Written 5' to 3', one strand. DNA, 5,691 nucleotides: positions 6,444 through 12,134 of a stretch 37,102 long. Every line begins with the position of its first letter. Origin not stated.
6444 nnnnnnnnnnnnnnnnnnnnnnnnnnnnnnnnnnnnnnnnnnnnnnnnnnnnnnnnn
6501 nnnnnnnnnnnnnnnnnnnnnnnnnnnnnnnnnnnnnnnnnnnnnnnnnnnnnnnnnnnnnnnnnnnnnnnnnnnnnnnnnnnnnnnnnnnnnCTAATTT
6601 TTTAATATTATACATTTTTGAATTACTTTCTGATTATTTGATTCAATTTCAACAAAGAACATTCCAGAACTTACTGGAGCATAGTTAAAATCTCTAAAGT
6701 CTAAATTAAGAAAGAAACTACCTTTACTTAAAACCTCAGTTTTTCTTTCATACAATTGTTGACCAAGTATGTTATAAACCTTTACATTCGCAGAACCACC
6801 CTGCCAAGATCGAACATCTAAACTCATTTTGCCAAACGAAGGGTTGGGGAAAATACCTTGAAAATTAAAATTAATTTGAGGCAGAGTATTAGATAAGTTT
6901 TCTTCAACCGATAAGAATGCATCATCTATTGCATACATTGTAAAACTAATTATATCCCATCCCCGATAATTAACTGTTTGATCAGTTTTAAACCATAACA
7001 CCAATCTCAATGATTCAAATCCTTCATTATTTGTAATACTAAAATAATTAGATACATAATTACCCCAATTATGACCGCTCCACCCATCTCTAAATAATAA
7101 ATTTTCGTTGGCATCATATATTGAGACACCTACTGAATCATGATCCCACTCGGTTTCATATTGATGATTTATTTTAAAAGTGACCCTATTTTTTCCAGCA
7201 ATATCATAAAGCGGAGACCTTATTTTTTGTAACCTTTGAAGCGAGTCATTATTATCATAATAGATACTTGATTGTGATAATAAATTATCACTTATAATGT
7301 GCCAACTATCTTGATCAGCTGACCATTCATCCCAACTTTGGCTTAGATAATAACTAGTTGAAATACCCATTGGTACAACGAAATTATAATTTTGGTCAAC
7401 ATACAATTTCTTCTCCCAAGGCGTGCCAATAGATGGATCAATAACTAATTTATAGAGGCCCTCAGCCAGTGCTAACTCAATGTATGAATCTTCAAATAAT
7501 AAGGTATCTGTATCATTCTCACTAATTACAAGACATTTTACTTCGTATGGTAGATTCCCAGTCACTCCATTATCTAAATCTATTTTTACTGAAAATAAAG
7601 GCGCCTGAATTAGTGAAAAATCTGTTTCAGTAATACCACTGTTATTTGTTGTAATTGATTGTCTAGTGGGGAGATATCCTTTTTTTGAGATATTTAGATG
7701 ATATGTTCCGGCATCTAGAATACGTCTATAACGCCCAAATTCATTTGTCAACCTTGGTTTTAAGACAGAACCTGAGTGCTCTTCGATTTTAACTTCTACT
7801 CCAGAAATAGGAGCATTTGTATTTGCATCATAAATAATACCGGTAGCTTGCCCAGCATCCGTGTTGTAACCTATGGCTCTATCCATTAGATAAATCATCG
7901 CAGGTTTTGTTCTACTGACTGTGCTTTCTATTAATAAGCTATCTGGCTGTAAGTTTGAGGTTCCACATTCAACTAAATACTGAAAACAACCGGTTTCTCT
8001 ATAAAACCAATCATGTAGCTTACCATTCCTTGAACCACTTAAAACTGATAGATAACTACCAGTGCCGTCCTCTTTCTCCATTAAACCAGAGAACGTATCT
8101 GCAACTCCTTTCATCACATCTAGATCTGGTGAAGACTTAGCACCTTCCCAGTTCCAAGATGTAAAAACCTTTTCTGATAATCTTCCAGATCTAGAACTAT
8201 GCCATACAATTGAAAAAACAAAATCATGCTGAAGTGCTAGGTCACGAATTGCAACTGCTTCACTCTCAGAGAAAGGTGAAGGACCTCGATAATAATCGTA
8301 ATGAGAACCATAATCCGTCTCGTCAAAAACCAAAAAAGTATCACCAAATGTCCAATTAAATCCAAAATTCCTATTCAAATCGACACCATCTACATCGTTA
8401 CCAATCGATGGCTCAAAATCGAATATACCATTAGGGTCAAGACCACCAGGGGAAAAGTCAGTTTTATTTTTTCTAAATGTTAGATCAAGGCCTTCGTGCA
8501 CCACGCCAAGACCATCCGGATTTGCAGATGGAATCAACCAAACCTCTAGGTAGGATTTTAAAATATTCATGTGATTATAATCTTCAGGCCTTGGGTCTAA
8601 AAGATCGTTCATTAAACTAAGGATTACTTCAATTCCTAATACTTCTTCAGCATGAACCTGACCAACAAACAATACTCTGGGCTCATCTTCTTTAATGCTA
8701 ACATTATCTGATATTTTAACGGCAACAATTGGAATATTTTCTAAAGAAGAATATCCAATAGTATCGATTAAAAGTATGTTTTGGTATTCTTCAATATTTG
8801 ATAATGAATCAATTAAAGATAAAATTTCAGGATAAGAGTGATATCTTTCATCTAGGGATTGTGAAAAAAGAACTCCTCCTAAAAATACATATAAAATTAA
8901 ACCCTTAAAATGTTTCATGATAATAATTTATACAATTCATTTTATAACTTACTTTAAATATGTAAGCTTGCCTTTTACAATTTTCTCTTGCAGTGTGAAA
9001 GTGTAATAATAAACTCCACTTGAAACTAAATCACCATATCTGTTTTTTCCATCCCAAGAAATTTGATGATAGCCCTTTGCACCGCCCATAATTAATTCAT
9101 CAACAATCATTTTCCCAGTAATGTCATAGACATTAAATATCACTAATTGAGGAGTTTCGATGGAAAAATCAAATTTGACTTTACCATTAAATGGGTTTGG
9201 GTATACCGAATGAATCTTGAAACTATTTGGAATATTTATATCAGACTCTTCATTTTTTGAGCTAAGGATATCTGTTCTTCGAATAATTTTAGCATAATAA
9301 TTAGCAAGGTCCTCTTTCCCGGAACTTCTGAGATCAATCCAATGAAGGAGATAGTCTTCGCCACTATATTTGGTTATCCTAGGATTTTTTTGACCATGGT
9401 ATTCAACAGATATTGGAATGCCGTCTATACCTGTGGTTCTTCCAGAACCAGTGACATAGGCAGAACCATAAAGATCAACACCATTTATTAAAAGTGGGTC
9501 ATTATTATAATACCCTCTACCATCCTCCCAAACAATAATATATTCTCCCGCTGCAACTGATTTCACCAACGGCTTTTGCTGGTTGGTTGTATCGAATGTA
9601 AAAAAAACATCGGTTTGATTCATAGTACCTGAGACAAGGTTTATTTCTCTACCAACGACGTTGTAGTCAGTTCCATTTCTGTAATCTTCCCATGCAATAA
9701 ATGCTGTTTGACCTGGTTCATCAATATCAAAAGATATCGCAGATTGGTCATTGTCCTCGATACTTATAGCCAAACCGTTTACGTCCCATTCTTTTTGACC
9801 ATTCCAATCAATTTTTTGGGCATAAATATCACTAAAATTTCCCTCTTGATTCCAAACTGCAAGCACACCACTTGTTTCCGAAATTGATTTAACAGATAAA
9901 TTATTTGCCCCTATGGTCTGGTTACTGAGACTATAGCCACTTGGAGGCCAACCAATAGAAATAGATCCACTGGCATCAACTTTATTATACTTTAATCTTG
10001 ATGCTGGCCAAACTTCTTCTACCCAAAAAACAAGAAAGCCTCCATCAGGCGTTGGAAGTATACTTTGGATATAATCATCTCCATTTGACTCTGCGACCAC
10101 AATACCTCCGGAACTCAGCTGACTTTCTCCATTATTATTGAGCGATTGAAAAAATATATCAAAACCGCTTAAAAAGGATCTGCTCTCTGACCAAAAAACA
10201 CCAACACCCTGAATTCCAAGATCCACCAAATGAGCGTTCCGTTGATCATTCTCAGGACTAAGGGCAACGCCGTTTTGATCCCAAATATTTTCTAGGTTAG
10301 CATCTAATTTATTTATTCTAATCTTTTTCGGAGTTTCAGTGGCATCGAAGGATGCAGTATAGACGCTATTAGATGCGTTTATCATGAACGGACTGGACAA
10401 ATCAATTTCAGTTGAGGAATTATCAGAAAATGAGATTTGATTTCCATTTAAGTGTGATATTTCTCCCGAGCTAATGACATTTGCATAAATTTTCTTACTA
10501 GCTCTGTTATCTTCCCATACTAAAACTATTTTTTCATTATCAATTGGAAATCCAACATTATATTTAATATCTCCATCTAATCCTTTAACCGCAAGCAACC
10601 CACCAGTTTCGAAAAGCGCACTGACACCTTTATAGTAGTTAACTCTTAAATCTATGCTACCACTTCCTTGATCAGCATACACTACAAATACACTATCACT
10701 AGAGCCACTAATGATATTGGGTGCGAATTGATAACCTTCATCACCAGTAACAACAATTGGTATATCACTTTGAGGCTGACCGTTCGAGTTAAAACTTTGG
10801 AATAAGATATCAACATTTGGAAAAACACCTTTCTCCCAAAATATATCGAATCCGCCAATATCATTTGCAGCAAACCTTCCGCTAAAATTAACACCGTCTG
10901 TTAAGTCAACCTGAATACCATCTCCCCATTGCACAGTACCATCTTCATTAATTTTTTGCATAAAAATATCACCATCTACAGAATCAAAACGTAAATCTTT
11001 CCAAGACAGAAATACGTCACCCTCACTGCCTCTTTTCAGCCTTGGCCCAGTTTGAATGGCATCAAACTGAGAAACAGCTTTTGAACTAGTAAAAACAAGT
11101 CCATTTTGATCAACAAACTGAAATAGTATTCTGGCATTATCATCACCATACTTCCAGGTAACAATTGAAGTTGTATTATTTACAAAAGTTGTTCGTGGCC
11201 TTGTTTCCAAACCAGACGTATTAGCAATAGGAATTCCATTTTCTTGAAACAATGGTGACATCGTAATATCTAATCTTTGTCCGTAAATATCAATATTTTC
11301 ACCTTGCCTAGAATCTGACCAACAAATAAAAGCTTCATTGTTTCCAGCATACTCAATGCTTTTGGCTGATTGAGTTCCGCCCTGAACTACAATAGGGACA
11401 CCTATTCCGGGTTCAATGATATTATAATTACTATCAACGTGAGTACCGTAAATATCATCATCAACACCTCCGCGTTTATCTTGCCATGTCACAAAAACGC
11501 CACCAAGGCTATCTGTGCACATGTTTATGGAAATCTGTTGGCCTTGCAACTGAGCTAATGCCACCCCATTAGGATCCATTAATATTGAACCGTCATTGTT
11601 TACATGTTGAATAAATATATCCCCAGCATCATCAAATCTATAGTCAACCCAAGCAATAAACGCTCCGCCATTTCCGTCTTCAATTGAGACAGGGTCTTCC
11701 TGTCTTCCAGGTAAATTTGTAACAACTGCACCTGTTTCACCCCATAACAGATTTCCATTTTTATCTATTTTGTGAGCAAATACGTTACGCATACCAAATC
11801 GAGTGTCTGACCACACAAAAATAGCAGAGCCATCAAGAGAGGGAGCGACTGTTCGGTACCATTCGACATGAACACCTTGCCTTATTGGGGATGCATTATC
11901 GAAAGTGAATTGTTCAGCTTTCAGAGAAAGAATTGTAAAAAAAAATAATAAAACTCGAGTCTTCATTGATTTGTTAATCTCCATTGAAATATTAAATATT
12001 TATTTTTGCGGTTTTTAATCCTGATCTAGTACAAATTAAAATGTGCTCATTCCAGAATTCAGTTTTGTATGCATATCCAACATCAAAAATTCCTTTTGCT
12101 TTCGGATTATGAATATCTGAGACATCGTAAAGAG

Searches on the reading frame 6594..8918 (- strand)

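Call 30: search_protein_families(library=pfam, proteins=[window:6594-8918:-], max_evalue=0.001)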
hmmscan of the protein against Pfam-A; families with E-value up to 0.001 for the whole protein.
window:6594-8918:- (774 aa): 5 families
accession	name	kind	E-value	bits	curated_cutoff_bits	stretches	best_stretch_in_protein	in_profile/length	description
PF00246.29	Peptidase_M14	-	7.3e-32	111.6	21.6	1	43-322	10-265/286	Zinc carboxypeptidase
PF13620.12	CarboxypepD_reg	-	2.7e-11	44.1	32.3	1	359-436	3-81/82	Carboxypeptidase regulatory-like domain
PF18962.6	Por_Secre_tail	-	1.7e-09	38.3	27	1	689-771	1-75/75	Secretion system C-terminal sorting domain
PF13715.12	CarbopepD_reg_2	-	1.4e-07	31.9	32.2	1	359-436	2-76/88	CarboxypepD_reg-like domain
PF17210.9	SdrD_B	-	3.2e-05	24.5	29.7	1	366-427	19-82/112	SdrD B-like domain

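Call 46: search_protein_families(library=ncbifam, proteins=[window:6594-8918:-], max_evalue=0.01)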
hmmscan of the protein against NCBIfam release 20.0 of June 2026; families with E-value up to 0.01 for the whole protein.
window:6594-8918:- (774 aa): 4 families
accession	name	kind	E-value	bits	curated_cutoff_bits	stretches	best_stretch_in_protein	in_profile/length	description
TIGR04183.1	Por_Secre_tail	domain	2.7e-12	46.5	23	1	689-771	1-71/72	T9SS type A sorting domain-containing protein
NF038113.1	T9SSA_dep_M36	equivalog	2.1e-06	26.2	885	1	678-771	784-868/869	T9SS-dependent M36 family metallopeptidase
NF033708.1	T9SS_Cterm_ChiA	domain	0.00094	19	40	0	711-726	3-18/55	T9SS sorting signal type C domain-containing protein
NF052345.1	S_layer_anammox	exception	0.0016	15.9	1400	1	355-439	1312-1394/1596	Kustd1514 family S-layer glycoprotein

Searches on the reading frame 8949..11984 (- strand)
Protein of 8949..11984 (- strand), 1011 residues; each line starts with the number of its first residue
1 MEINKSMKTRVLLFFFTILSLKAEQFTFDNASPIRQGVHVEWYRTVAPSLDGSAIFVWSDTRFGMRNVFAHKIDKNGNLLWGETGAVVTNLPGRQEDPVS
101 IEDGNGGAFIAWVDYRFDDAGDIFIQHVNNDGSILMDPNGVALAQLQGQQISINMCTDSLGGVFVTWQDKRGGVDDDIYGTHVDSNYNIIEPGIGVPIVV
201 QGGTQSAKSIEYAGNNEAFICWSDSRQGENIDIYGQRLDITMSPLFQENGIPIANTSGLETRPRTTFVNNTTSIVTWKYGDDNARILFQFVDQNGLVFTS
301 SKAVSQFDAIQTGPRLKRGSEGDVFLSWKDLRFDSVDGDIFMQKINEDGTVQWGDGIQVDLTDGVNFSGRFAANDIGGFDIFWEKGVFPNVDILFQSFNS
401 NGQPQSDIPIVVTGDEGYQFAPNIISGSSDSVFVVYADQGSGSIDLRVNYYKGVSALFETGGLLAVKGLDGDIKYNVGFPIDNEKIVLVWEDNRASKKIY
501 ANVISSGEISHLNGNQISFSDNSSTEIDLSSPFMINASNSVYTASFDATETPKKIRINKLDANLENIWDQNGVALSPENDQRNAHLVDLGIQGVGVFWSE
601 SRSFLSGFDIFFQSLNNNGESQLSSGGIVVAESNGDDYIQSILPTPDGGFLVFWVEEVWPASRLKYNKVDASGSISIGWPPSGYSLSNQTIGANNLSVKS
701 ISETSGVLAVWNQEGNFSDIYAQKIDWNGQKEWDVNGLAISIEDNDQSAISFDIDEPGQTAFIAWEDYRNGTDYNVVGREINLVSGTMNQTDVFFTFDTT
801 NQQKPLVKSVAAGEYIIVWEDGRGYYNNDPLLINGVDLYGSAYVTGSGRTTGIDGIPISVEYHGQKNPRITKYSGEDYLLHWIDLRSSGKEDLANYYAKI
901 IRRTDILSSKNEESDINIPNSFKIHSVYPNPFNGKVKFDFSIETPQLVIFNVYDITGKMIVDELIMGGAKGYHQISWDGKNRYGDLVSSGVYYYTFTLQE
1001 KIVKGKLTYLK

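Call 30: search_protein_families(library=pfam, proteins=[window:8949-11984:-], max_evalue=0.001)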
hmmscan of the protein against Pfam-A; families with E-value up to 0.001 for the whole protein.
window:8949-11984:- (1011 aa): 2 families
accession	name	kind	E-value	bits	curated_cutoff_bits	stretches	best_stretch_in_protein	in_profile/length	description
PF13860.13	FlgD_ig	-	2.2e-05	24.8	27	1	948-997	25-74/79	FlgD Ig-like domain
PF18962.6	Por_Secre_tail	-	0.00023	21.8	27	1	927-1000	1-66/75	Secretion system C-terminal sorting domain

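Call 46: search_protein_families(library=ncbifam, proteins=[window:8949-11984:-], max_evalue=0.01)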
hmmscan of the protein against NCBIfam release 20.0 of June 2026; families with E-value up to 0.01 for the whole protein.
window:8949-11984:- (1011 aa): 2 families
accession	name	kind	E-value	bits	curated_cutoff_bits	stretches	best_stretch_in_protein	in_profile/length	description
TIGR04183.1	Por_Secre_tail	domain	4.4e-06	26.6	23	1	927-1006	1-68/72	T9SS type A sorting domain-containing protein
NF005176.1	PRK06655.1-1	equivalog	0.0093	15.9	230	0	950-996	101-147/197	flagellar hook assembly protein FlgD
